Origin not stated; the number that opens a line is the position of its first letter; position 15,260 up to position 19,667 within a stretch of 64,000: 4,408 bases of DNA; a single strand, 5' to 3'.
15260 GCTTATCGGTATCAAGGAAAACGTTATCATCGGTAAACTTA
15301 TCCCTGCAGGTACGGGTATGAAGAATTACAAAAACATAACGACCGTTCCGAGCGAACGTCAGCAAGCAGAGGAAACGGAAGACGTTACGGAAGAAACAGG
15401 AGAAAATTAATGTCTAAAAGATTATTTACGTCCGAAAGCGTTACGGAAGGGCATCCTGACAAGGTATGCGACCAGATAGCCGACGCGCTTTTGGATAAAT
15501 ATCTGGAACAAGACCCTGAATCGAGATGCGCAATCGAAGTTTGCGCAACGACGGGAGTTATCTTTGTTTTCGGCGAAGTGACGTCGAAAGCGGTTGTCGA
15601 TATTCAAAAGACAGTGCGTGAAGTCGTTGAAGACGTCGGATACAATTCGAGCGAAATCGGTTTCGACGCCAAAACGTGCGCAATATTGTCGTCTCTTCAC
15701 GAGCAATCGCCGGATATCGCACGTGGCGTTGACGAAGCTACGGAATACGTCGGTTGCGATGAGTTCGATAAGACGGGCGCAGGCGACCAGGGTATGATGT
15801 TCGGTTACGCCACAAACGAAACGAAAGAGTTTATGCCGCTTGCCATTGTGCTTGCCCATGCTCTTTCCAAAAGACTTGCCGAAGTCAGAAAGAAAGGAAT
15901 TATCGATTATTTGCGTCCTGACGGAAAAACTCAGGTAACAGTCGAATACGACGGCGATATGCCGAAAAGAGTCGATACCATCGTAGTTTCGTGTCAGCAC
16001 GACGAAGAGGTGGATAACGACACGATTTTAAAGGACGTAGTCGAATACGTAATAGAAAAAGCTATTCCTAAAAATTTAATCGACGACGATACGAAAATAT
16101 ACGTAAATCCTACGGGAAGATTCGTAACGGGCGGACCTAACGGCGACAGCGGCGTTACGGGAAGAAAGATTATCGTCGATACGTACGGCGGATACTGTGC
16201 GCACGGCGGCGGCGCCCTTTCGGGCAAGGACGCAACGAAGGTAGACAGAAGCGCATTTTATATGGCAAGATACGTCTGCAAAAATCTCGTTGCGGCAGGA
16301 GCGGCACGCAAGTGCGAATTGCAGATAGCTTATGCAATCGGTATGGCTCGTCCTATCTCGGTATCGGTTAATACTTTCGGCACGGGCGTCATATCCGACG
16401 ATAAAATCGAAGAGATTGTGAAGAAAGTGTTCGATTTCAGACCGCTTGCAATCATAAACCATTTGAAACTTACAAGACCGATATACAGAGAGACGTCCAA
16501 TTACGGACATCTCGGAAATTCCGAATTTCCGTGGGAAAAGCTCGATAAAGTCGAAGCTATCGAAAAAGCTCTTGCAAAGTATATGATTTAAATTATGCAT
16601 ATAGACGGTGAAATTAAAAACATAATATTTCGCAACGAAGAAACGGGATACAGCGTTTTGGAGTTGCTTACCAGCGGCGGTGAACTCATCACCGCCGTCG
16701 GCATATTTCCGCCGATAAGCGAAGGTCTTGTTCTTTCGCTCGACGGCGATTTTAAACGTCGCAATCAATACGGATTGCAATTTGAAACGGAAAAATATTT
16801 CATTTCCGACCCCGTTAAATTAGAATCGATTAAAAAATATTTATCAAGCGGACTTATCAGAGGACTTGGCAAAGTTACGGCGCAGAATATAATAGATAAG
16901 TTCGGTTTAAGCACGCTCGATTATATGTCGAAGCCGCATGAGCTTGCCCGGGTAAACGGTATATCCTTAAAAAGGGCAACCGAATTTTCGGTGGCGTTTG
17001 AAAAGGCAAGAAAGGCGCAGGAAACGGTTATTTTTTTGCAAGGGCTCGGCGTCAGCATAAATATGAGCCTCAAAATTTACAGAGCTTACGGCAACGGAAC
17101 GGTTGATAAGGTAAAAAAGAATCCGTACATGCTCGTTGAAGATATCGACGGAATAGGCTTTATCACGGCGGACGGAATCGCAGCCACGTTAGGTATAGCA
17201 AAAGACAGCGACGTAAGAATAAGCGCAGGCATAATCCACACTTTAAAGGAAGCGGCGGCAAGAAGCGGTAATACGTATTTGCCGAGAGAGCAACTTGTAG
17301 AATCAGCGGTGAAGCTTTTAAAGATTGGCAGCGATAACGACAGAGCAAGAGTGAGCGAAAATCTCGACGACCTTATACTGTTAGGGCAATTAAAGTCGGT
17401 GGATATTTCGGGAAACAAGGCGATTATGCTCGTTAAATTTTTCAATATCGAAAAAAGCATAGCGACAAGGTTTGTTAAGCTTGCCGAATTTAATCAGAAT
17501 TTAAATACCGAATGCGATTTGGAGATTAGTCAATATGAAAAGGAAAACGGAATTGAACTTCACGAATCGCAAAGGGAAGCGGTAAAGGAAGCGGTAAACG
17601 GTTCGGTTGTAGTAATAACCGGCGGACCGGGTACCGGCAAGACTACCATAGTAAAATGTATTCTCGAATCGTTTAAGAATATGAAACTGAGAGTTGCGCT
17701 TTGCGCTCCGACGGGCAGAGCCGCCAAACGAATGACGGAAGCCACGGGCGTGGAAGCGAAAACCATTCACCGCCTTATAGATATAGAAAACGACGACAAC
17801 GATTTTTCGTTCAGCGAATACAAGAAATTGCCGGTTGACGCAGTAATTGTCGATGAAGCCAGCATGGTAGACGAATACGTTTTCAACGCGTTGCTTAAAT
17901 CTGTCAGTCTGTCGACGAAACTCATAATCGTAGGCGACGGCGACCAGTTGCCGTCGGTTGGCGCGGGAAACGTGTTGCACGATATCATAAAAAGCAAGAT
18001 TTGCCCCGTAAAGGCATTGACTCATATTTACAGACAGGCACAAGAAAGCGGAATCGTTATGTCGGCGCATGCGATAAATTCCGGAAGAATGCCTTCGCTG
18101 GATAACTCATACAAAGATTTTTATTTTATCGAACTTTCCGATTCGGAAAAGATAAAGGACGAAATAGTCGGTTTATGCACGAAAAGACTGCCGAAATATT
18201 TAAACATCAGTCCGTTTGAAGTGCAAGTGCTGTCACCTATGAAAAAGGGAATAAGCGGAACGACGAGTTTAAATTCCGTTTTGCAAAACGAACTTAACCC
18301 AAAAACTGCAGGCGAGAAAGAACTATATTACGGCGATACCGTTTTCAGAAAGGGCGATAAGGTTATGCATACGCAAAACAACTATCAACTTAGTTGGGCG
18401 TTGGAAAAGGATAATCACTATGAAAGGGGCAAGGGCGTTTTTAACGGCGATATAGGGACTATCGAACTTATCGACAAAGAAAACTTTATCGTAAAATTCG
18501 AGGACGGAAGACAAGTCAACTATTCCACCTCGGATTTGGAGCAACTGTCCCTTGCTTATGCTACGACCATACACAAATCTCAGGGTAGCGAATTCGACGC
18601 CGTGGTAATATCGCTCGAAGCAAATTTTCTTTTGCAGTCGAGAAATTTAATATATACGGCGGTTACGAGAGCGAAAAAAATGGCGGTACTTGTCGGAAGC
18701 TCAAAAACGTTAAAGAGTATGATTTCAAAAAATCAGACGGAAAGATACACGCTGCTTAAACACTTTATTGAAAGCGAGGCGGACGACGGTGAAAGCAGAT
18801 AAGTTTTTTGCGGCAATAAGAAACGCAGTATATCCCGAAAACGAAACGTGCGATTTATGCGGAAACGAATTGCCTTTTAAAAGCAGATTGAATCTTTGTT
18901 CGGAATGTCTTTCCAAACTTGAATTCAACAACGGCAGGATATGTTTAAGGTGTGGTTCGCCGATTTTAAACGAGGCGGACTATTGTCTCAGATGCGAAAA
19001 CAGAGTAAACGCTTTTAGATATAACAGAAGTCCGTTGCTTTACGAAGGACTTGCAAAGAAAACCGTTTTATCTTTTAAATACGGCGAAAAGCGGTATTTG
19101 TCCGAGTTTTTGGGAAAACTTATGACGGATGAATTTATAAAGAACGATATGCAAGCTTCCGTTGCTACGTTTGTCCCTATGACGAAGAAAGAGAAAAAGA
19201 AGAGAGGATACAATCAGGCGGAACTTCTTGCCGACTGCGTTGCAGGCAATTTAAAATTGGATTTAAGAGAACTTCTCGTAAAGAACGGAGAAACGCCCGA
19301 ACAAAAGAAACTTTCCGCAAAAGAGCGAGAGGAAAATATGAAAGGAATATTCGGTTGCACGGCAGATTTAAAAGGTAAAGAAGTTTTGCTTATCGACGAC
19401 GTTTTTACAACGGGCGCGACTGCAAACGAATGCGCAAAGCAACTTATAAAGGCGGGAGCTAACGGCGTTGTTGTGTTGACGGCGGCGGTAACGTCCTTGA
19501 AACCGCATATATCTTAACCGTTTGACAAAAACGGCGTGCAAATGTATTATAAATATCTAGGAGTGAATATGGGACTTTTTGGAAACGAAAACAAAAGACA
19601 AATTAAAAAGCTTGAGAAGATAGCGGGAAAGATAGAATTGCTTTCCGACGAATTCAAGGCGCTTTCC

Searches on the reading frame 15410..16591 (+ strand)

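Call 35: search_protein_families(library=pfam, proteins=[window:15410-16591:+], max_evalue=0.00001)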
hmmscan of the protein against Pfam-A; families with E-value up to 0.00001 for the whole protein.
window:15410-16591:+ (393 aa): 3 families
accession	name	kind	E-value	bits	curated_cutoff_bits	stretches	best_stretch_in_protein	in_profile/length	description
PF02773.21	S-AdoMet_synt_C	-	2e-65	219.4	25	1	241-377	2-138/138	S-adenosylmethionine synthetase, C-terminal domain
PF02772.21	S-AdoMet_synt_M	-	1.6e-50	170.7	29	1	122-238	2-120/120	S-adenosylmethionine synthetase, central domain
PF00438.25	S-AdoMet_synt_N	-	9.8e-43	145.2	33.1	1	4-101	2-99/99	S-adenosylmethionine synthetase, N-terminal domain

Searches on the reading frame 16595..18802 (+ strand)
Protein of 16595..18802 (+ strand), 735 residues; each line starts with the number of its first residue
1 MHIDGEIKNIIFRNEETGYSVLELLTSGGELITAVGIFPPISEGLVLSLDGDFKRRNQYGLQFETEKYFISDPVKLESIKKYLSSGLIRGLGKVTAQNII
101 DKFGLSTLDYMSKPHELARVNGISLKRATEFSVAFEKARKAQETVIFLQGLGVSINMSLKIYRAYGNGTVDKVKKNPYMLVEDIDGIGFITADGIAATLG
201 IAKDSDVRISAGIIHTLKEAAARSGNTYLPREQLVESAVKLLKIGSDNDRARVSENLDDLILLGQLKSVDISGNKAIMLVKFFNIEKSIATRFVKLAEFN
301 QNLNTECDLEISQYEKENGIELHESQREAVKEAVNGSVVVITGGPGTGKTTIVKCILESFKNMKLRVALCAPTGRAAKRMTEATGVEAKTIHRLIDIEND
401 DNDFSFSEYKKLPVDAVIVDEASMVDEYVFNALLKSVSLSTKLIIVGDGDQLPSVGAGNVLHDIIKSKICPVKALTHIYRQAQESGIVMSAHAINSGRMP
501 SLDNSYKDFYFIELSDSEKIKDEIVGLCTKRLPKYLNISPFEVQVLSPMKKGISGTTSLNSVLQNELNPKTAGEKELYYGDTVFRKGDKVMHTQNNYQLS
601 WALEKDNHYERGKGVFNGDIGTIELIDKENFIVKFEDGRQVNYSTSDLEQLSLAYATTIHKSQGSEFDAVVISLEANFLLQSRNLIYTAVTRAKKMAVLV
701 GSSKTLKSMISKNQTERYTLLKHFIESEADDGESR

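Call 35: search_protein_families(library=pfam, proteins=[window:16595-18802:+], max_evalue=0.00001)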
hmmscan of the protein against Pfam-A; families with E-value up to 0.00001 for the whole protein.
window:16595-18802:+ (735 aa): 11 families
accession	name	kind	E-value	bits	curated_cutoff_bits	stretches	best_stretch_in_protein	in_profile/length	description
PF13245.12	AAA_19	-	5.1e-44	150.1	25.1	1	326-456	1-133/134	AAA domain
PF13604.12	AAA_30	-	5.2e-41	140.9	27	1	322-508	2-182/191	AAA domain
PF14490.11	HHH_RecD2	-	2.7e-32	111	27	1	139-228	3-92/92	ATP-dependent RecD2 DNA helicase HHH domain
PF18335.7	SH3_13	-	1.9e-20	72.9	41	1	559-635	1-65/65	ATP-dependent RecD-like DNA helicase SH3 domain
PF23139.1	OB_YrrC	-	2.2e-18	66.4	27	1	2-70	3-73/76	ATP-dependent DNA helicase YrrC, OB-fold domain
PF13538.12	UvrD_C_2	-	6.7e-16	58.3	27.4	1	653-700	1-52/52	UvrD-like helicase C-terminal domain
PF13086.12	AAA_11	-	6.8e-14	52.7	27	1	322-377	2-65/257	AAA domain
PF01443.25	Viral_helicase1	-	1.3e-12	48.5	21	0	644-697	168-224/228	Viral superfamily 1 RNA helicase core domain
PF09848.15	SLFN-g3_helicase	-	1.6e-07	31.3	24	0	337-427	2-93/354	Schlafen group 3, DNA/RNA helicase domain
PF05970.20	PIF1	-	2.2e-07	31.1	25.9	1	323-437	3-126/223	PIF1-like helicase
PF00270.35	DEAD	-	1.8e-06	28.2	26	0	325-469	3-146/167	DEAD/DEAH box helicase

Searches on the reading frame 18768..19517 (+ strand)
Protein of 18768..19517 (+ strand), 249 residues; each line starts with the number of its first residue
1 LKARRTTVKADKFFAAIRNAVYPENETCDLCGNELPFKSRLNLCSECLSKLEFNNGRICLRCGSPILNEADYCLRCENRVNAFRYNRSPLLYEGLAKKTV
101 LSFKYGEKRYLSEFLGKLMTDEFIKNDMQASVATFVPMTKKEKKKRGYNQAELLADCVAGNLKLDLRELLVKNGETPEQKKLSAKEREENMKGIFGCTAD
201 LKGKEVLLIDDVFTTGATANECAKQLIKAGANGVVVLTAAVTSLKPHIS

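Call 35: search_protein_families(library=pfam, proteins=[window:18768-19517:+], max_evalue=0.00001)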
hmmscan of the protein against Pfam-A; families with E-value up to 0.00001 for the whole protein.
window:18768-19517:+ (249 aa): 1 family
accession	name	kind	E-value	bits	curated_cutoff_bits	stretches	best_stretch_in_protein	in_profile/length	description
PF18912.6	DZR_2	-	9.6e-10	38.6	27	1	19-76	3-55/56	Double zinc ribbon domain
